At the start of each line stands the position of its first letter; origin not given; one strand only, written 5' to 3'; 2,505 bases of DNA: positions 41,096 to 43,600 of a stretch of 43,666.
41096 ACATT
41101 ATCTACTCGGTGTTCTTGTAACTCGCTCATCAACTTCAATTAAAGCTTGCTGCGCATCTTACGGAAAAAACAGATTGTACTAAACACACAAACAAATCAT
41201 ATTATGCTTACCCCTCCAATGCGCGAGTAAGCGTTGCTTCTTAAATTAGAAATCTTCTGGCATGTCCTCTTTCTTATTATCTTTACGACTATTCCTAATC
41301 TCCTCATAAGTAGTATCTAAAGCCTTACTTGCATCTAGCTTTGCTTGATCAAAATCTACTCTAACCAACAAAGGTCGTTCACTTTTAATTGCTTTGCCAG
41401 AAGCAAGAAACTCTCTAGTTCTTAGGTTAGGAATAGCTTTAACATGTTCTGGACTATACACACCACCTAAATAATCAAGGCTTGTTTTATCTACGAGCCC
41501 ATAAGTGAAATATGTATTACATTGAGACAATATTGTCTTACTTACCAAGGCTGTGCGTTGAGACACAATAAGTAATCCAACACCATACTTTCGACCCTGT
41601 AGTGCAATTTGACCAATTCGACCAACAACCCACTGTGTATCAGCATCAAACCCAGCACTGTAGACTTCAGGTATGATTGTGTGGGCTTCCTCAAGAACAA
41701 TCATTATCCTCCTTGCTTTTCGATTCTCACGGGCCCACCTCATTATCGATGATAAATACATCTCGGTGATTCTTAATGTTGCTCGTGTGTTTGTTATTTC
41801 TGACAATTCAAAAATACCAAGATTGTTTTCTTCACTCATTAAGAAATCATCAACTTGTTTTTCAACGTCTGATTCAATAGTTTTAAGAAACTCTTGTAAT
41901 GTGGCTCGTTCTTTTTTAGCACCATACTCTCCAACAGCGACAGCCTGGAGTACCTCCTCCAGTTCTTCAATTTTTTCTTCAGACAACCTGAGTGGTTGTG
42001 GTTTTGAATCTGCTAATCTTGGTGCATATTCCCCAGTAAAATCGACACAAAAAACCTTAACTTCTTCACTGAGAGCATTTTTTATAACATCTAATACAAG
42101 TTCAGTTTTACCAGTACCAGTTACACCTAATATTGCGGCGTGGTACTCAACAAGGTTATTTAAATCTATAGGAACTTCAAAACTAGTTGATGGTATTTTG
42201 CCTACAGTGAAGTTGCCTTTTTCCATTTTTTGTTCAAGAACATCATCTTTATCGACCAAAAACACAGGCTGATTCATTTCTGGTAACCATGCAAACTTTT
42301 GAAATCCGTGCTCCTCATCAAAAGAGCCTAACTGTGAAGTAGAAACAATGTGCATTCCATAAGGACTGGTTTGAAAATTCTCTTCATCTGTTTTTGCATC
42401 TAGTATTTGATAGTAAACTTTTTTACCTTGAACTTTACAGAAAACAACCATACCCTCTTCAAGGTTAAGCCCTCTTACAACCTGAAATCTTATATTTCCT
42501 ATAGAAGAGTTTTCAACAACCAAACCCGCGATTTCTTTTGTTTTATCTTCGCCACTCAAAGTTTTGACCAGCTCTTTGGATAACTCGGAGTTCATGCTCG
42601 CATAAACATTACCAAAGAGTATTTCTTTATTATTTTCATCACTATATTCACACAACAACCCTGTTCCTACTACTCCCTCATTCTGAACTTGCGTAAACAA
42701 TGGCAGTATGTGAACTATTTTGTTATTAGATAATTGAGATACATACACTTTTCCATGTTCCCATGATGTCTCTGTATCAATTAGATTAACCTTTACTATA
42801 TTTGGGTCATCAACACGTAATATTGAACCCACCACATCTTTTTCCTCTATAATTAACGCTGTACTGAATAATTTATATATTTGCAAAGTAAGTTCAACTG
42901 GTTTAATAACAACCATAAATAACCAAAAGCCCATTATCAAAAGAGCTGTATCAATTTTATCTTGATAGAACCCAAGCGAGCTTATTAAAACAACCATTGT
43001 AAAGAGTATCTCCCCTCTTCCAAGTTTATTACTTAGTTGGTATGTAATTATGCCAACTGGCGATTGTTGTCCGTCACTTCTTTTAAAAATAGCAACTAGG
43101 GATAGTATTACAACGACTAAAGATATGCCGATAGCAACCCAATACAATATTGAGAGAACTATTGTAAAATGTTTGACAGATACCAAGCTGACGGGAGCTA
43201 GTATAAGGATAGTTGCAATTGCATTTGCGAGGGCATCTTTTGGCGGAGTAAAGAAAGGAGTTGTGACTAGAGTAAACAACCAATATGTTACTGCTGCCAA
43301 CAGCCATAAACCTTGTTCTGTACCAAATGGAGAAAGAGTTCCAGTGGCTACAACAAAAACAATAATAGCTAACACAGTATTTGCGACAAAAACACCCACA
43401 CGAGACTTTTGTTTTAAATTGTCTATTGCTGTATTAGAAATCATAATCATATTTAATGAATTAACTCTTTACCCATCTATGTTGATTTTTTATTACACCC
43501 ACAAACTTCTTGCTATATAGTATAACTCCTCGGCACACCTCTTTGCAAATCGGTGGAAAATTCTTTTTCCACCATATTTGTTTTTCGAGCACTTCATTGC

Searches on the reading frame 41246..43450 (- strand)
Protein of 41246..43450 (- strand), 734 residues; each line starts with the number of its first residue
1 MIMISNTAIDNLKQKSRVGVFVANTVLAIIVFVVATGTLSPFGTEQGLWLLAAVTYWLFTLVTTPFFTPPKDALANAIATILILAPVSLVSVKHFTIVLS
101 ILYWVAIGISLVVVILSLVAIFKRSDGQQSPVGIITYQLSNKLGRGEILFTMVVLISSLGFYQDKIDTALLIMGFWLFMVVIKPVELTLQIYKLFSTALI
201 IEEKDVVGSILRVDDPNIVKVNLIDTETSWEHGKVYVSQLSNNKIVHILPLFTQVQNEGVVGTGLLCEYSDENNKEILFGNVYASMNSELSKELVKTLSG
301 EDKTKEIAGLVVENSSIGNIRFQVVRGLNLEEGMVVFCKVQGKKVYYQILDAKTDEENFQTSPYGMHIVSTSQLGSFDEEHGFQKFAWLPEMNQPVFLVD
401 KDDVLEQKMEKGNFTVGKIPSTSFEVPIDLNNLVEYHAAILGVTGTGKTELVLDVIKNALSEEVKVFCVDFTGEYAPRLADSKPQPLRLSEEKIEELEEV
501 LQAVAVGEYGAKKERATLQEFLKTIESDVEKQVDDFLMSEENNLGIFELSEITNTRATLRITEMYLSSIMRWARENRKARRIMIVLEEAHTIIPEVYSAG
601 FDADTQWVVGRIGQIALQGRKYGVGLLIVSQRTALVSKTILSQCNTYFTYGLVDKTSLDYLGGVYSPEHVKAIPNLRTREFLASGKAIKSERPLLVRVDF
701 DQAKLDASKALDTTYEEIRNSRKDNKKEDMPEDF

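Call 6: search_protein_families(library=pfam, proteins=[window:41246-43450:-], max_evalue=0.001)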
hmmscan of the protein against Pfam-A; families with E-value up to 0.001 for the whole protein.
window:41246-43450:- (734 aa): 4 families
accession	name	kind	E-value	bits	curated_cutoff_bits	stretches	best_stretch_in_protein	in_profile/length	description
PF01935.23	DUF87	-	5.9e-15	56.4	23.2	1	415-564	2-164/220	Helicase HerA, central domain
PF10412.15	TrwB_AAD_bind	-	5.8e-05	22.6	20.5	1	431-482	11-62/387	Type IV secretion-system coupling protein DNA-binding domain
PF05872.18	HerA_C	-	0.00014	21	22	0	432-475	18-61/502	Helicase HerA-like C-terminal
PF01580.24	FtsK_SpoIIIE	-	0.00073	19.5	24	0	428-474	33-82/221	FtsK/SpoIIIE family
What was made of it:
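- On VirB4 ATPase (for the neighbouring 734-aa protein at 41246-43450): Pfam gives DUF87 plus weak TrwB_AAD_bind (call 6).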

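Call 18: search_solved_structures(query=window:41246-43450:-, max_evalue=0.01)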
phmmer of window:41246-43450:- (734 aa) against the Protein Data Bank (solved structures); distinct sequences matched with E-value up to 0.01: 8.
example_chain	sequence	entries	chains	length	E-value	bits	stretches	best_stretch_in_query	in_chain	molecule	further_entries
8wiv_A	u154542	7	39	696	5.3e-21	78.1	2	528-690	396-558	Helicase HerA central domain-containing protein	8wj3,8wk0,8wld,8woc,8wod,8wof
9c1m_M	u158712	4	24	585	1.1e-18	70.4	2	573-674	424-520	ATP-binding protein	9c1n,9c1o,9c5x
8xau_A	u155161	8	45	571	7e-16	61.2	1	565-697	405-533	ATP-binding protein | HerA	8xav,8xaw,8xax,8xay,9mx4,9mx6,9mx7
8ziq_M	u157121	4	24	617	2.6e-14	56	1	582-687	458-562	HerA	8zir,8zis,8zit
9x1l_A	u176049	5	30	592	5.8e-12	48.2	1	568-698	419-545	DNA helicase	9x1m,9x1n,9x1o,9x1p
4d2i_A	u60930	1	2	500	4e-11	45.4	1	581-708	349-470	HERA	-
8yho_A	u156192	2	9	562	4.9e-10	41.8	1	507-662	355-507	DUF87 domain-containing protein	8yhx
8j4u_M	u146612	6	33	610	4.3e-08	35.4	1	546-715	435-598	Nucleoside triphosphate hydrolase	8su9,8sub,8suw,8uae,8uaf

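Call 19: search_protein_families(library=ncbifam, proteins=[window:41246-43450:-], max_evalue=0.01)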
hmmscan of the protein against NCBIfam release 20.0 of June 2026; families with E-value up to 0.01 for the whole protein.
window:41246-43450:- (734 aa): 7 families
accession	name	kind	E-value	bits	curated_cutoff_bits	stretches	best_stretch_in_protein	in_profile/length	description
NF042944.1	HerA_antiphage_2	equivalog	5e-22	78.4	850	2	578-700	425-544/576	anti-phage-associated helicase HerA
NF042943.1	HerA_antiphage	equivalog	5.4e-20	71.5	800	2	525-658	375-508/566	anti-phage-associated helicase HerA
NF040819.1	helicase_HerA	equivalog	3e-18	65.7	970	2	574-698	394-514/561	DNA double-strand break repair helicase HerA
NF040937.1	HerA_Thermprot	equivalog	3.9e-18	65.1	800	2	518-707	282-470/487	DNA double-strand break repair helicase HerA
NF053655.1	CedD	equivalog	1.4e-12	47.1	600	2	416-482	201-268/527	DNA-translocating ATPase CedD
NF041017.1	DNA_import_CedB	equivalog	5.8e-08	31.8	700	1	492-632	386-515/590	DNA import protein CedB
NF033849.1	ser_rich_anae_1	subfamily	1.3e-07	29.4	650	1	568-652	1004-1090/1163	serine-rich protein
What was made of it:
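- On VirB4 ATPase (for the neighbouring 734-aa protein at 41246-43450): The best NCBIfam and PDB matches are HerA-type (calls 18, 19).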

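Call 23: find_related_loci(query=window:41246-43450:-, collection=genome_contigs, flank=10000)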
Query window:41246-43450:- (734 aa) in genome_contigs; peptide patterns used: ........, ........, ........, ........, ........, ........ (x = any residue, [..] = any of these).
75 stretches matched a pattern, but none encodes a relative of the query by tblastn (E <= 1e-3).
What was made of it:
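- Tried and rejected: A genome-collection scan with it found nothing (call 23).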
